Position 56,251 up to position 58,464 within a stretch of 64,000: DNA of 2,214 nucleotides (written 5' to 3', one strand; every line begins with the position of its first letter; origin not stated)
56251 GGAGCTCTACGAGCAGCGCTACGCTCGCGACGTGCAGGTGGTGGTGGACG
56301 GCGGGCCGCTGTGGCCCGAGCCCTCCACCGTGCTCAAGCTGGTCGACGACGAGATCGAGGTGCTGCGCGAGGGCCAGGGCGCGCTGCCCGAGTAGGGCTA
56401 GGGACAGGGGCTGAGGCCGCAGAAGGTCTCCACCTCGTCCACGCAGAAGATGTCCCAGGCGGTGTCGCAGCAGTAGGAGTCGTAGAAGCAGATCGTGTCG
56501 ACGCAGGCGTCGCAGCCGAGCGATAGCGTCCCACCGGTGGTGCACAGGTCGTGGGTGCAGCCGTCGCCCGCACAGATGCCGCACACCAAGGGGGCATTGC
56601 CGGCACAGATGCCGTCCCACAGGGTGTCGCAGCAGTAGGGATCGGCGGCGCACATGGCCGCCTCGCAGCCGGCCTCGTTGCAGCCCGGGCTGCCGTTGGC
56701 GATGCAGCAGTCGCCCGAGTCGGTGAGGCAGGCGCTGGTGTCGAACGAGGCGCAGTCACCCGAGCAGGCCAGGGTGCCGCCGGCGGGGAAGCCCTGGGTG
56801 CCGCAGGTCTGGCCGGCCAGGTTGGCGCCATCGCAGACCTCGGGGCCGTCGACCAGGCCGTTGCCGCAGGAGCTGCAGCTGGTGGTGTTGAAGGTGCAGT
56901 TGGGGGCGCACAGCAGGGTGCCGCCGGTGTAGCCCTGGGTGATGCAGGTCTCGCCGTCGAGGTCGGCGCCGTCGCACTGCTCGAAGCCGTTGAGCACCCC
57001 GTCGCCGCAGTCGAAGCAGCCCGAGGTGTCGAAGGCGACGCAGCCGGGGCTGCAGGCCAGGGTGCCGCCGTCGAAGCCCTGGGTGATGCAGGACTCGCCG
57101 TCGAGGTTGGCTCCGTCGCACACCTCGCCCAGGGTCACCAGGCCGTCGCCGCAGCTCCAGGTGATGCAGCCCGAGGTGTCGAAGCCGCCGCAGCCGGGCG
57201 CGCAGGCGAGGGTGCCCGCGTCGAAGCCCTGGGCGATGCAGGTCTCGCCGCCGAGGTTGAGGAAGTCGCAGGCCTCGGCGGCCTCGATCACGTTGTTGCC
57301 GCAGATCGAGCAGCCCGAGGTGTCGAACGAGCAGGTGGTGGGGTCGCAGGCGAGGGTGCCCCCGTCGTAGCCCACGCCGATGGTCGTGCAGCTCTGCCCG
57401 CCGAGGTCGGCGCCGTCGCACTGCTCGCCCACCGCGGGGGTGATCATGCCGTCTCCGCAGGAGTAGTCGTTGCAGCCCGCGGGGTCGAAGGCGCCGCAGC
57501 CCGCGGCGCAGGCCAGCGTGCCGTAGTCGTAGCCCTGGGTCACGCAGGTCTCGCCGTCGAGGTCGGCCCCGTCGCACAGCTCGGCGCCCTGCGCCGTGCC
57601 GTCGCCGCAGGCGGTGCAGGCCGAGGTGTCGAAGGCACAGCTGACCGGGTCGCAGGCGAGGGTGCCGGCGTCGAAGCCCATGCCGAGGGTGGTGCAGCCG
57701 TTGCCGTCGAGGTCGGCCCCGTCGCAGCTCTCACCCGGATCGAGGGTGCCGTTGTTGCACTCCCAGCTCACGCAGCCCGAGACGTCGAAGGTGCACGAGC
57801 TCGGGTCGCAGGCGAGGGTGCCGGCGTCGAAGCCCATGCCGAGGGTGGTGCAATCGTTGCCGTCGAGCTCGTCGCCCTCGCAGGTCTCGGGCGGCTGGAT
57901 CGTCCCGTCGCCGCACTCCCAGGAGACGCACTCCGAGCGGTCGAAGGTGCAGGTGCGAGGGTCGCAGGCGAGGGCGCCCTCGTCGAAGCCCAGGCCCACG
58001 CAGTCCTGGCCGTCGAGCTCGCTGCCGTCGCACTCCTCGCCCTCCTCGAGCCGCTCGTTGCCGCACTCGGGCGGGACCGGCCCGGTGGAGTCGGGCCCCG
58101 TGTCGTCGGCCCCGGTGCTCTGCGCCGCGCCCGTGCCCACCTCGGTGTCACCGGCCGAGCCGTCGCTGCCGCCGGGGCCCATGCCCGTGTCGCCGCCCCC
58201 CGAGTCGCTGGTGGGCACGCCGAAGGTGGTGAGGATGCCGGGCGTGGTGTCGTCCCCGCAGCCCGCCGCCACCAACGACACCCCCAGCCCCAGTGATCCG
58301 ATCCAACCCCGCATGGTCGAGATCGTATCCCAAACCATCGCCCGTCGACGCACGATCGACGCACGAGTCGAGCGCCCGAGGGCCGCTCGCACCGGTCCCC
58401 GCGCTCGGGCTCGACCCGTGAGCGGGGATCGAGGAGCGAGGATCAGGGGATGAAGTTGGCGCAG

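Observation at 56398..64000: Cluster of four secreted Cys-rich-repeat / vWA lipoproteins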

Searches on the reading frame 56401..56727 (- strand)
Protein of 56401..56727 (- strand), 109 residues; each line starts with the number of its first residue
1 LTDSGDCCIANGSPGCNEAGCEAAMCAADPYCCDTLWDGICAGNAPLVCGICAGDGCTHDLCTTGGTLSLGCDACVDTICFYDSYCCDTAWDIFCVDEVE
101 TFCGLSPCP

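Call 19: search_protein_families(library=pfam, proteins=[window:56401-56727:-], max_evalue=10)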
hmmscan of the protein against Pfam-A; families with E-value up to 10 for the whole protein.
seq(109 aa): 1 family
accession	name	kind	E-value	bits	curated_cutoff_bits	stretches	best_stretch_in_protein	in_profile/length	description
PF11411.13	DNA_ligase_IV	-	1.7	9.2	22.1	1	80-90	11-21/34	DNA ligase IV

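Call 68: search_protein_families(library=ncbifam, proteins=[window:56401-56727:-], max_evalue=10)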
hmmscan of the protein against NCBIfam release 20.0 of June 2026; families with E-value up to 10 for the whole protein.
seq(109 aa): 0 families

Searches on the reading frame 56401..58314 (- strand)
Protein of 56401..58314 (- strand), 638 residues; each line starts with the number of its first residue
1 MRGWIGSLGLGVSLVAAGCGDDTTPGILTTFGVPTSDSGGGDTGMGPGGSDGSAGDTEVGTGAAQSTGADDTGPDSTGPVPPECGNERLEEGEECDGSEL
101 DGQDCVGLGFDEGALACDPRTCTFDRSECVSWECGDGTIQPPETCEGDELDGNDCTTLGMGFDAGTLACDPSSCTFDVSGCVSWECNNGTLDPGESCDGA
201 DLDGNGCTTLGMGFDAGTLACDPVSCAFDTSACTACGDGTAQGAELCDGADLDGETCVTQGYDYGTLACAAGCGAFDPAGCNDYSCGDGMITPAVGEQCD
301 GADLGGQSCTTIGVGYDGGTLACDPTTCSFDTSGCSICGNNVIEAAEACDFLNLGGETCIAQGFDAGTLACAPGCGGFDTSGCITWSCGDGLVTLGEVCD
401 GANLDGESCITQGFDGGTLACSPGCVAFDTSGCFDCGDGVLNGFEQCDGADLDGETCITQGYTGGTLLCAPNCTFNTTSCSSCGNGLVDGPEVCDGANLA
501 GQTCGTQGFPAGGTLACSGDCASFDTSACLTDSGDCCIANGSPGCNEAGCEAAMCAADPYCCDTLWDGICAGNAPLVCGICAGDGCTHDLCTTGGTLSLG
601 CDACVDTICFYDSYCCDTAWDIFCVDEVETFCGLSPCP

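Call 6: search_protein_families(library=pfam, proteins=[window:56401-58314:-], max_evalue=1)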
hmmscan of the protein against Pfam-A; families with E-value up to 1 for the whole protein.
window:56401-58314:- (638 aa): 0 families

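Call 7: search_protein_families(library=ncbifam, proteins=[window:56401-58314:-], max_evalue=1)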
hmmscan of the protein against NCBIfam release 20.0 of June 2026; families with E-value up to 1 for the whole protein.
window:56401-58314:- (638 aa): 1 family
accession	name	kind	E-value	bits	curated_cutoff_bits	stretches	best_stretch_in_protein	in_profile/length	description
TIGR02232.1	myxo_disulf_rpt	repeat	3.6e-05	23.5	20.8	3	387-404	3-20/38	cysteine-rich acidic repeat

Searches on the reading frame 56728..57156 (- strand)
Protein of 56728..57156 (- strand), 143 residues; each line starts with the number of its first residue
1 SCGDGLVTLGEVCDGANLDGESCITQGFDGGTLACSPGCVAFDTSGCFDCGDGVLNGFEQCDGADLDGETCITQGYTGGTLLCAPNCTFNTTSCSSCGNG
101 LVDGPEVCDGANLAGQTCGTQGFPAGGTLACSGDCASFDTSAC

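Call 19: search_protein_families(library=pfam, proteins=[window:56728-57156:-], max_evalue=10)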
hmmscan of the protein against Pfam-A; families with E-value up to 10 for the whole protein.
seq(143 aa): 1 family
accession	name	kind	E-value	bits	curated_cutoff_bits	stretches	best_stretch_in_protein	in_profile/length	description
PF13948.11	DUF4215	-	0.0002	22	27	3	83-117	4-42/47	Domain of unknown function (DUF4215)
